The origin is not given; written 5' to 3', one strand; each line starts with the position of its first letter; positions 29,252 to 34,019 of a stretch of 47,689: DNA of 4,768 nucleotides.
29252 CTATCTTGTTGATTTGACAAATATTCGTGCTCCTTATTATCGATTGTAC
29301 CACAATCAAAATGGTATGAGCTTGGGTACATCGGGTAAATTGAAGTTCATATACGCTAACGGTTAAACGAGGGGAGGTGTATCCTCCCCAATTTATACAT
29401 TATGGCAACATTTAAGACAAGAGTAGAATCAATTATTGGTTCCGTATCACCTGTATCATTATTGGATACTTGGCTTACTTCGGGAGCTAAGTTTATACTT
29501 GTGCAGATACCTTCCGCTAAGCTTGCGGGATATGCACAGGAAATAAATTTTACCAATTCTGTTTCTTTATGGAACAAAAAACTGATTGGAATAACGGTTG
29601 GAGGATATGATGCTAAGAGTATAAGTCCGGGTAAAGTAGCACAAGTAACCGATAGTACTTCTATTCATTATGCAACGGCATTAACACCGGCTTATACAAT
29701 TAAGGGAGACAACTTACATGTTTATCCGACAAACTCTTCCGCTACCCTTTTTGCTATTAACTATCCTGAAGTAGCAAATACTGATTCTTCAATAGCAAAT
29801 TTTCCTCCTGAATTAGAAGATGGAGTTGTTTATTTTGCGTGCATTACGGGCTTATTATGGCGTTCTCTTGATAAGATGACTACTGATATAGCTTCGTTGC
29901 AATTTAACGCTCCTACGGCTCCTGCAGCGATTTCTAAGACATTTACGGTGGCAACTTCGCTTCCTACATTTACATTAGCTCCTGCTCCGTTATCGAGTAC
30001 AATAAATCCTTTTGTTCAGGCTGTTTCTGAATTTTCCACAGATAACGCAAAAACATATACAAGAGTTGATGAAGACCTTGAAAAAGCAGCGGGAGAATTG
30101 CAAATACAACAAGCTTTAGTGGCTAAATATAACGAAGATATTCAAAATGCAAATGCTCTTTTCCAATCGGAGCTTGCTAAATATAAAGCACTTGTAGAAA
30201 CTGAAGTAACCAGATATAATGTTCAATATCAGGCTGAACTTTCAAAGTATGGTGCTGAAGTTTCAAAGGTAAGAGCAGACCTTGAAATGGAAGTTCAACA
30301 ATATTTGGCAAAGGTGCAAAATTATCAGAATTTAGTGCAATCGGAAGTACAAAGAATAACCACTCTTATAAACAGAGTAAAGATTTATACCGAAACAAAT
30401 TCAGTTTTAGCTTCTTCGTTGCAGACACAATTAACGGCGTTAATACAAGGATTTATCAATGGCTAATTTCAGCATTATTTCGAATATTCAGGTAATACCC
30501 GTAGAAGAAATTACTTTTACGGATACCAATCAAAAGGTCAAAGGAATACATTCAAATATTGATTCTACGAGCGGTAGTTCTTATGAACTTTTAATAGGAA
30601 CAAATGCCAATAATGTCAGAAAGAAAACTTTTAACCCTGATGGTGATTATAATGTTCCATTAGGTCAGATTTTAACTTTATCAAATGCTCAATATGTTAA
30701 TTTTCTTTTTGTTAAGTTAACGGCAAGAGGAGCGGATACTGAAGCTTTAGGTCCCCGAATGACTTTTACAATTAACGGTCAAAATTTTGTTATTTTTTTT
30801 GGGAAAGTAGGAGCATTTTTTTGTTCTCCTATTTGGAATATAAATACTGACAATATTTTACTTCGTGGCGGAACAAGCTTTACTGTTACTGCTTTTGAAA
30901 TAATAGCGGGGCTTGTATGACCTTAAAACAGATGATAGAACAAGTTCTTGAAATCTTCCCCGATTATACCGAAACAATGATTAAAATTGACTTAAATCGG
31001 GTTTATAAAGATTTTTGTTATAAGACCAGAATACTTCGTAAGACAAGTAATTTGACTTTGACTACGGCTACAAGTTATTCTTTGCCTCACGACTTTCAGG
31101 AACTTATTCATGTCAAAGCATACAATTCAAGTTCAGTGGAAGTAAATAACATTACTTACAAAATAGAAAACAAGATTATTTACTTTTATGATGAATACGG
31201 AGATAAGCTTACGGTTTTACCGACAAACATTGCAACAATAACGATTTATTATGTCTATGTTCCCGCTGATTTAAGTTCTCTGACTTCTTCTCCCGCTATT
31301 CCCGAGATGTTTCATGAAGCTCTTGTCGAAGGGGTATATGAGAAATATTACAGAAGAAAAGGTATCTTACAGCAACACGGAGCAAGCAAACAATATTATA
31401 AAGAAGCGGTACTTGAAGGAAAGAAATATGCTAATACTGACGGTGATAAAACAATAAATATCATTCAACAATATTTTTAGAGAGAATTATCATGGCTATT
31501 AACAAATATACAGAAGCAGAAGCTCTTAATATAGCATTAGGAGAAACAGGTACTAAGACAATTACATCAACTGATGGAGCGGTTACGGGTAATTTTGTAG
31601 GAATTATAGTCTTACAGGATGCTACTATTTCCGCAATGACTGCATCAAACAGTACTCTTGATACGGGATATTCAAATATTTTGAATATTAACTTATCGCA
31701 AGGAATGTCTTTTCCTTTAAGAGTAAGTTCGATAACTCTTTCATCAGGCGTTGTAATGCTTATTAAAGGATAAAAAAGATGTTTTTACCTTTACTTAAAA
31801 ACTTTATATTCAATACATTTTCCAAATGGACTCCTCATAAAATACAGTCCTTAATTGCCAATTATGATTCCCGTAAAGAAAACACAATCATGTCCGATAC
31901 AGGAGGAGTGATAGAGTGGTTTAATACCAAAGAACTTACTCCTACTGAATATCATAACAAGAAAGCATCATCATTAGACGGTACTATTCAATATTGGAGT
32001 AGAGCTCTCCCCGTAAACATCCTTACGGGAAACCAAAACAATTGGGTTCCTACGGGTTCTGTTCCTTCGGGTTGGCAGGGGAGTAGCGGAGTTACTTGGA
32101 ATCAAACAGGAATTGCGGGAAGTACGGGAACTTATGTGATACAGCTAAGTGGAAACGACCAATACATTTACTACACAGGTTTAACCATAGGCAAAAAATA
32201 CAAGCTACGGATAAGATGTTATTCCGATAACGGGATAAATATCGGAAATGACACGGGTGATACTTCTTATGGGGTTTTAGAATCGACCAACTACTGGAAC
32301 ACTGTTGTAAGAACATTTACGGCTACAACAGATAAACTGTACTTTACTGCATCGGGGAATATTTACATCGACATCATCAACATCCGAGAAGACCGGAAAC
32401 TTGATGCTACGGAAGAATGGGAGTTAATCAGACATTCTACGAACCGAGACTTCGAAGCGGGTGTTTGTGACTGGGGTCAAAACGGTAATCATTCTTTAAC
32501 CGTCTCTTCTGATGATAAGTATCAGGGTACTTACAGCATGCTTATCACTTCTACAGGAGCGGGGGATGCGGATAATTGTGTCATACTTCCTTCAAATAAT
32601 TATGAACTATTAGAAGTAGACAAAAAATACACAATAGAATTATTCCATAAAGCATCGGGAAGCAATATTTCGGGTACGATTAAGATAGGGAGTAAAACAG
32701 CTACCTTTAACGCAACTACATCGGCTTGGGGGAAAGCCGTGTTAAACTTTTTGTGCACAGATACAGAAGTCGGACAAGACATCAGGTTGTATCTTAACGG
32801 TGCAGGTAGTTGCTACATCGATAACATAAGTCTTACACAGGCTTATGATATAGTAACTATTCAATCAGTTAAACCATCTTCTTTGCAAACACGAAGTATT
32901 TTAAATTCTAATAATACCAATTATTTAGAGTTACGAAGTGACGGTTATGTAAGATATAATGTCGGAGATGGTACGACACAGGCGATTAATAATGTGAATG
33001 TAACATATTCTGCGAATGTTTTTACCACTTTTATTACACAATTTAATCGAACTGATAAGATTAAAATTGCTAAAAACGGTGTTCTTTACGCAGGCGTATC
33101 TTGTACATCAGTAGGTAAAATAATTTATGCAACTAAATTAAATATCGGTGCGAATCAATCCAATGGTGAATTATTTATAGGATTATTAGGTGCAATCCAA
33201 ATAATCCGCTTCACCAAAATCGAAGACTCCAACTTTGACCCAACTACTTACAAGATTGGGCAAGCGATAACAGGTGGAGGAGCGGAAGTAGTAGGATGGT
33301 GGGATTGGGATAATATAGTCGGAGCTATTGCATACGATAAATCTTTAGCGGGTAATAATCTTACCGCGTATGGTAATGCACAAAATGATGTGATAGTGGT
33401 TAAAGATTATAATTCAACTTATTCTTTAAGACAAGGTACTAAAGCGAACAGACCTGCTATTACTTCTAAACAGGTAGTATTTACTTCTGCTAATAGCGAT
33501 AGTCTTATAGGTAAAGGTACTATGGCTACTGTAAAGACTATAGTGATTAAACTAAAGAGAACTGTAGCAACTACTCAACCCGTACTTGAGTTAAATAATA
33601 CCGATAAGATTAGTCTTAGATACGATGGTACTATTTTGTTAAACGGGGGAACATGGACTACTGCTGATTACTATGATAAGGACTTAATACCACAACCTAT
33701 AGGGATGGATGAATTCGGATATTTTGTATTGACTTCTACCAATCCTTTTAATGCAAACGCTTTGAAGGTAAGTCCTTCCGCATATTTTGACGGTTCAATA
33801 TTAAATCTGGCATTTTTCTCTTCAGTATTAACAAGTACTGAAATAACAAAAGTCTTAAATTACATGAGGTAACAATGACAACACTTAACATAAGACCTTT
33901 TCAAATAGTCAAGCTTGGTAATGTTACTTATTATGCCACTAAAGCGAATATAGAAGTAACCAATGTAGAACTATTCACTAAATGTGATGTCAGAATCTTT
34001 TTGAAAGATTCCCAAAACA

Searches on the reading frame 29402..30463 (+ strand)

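Call 20: search_protein_families(library=phrogs, proteins=[window:29402-30463:+], max_evalue=0.001)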
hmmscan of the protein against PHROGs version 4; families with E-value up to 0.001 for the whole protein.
window:29402-30463:+ (354 aa): 0 families

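Call 59: search_protein_families(library=pfam, proteins=[window:29402-30463:+], max_evalue=0.01)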
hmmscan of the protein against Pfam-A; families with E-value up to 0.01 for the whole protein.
window:29402-30463:+ (354 aa): 1 family
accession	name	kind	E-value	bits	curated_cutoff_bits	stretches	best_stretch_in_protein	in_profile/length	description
PF24175.2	SU10_adaptor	-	0.0011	20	27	0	86-156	84-156/194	SU10 adaptor protein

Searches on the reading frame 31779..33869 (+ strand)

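Call 20: search_protein_families(library=phrogs, proteins=[window:31779-33869:+], max_evalue=0.001)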
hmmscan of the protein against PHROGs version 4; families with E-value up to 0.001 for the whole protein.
window:31779-33869:+ (697 aa): 0 families

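Call 59: search_protein_families(library=pfam, proteins=[window:31779-33869:+], max_evalue=0.01)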
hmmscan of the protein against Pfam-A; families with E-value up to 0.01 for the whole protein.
window:31779-33869:+ (697 aa): 2 families
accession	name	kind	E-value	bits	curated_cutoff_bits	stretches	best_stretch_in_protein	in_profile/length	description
PF02018.23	CBM_4_9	-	6.8e-08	33.4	25.9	1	221-306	5-90/136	Carbohydrate binding domain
PF13385.13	Laminin_G_3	-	4.1e-05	24.2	27.6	1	364-475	25-140/151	Concanavalin A-like lectin/glucanases superfamily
